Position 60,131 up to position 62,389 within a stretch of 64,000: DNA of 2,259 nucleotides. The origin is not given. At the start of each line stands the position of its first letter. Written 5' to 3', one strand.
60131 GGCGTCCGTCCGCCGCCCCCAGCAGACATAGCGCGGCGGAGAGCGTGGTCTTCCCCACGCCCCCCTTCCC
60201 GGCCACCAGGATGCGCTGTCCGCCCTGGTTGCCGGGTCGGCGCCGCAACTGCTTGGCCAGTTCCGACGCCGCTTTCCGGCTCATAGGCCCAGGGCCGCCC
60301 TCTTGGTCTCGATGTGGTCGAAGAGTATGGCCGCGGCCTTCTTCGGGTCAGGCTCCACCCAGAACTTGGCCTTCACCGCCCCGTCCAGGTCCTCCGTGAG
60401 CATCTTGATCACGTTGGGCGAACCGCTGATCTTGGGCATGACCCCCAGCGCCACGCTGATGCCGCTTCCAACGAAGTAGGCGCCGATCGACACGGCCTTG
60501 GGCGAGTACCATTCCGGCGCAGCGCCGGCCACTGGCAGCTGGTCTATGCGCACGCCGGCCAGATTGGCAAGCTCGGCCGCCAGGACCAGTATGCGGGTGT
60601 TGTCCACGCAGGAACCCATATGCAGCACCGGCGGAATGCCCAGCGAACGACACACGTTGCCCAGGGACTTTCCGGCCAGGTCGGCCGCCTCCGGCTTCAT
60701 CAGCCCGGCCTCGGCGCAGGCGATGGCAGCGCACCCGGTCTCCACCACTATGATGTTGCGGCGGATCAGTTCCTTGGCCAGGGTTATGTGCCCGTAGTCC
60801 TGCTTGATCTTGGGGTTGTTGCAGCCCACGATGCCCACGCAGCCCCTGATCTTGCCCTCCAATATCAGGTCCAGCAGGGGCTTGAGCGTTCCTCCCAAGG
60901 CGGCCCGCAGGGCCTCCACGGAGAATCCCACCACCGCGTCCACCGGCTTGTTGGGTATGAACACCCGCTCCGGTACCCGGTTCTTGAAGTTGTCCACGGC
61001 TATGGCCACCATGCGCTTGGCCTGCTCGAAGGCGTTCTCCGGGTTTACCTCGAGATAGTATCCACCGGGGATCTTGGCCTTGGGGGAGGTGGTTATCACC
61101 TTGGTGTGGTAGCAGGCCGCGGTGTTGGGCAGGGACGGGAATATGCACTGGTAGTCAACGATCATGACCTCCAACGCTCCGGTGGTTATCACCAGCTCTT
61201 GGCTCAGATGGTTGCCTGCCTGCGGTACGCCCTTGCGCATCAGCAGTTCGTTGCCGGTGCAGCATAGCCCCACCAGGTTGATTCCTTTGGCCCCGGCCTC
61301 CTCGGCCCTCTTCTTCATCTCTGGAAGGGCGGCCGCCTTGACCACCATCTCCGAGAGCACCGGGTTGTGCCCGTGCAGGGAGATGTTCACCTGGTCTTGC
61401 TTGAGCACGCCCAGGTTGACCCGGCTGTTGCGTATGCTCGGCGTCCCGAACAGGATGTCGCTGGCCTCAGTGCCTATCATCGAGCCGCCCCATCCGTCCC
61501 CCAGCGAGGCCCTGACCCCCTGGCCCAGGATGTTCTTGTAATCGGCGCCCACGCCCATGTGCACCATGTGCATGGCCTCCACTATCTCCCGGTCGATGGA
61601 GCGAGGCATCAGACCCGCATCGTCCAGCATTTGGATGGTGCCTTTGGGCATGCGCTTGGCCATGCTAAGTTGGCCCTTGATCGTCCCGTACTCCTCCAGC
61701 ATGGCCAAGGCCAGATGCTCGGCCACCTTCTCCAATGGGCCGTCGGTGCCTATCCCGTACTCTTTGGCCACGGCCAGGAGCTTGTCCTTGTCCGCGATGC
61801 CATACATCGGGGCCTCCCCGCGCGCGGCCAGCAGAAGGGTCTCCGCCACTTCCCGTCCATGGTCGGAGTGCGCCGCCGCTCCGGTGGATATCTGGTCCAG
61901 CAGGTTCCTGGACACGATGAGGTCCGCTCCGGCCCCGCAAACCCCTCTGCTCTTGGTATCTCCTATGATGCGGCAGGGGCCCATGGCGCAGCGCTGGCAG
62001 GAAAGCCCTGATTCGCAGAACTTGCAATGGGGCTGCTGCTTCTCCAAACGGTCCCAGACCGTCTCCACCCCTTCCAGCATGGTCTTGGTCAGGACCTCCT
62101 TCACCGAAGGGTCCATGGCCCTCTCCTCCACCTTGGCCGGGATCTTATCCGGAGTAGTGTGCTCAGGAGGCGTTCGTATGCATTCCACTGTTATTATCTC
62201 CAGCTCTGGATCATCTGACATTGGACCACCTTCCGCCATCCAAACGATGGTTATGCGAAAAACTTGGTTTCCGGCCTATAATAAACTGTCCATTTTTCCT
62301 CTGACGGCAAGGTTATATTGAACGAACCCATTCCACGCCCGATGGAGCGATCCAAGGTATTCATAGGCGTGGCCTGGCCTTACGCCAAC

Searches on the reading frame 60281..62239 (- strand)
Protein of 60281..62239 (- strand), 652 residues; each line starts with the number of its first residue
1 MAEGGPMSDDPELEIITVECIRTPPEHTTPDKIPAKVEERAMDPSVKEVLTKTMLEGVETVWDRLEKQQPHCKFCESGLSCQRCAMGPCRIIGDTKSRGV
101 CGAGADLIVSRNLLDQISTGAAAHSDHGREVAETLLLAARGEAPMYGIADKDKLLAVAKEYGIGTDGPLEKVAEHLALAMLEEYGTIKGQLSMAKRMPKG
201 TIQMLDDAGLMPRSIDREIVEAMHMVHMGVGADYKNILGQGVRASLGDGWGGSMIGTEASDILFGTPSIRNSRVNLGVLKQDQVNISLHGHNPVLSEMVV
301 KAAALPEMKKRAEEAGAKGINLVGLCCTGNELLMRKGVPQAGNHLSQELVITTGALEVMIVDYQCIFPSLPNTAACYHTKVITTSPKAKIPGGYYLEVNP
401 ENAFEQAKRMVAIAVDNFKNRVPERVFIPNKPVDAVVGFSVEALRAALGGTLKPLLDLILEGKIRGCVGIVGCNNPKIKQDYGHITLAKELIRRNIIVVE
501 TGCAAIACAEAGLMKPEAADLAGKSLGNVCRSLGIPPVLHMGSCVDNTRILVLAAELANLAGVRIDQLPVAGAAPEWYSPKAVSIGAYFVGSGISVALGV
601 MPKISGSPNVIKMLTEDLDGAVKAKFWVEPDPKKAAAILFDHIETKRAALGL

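Call 86: search_protein_families(library=pfam, proteins=[window:60281-62239:-], max_evalue=0.001)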
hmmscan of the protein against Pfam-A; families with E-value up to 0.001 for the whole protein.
window:60281-62239:- (652 aa): 1 family
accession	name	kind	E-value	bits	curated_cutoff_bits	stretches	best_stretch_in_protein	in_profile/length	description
PF03063.25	Prismane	-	1e-170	569.3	27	1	80-633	2-513/513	Prismane/CO dehydrogenase family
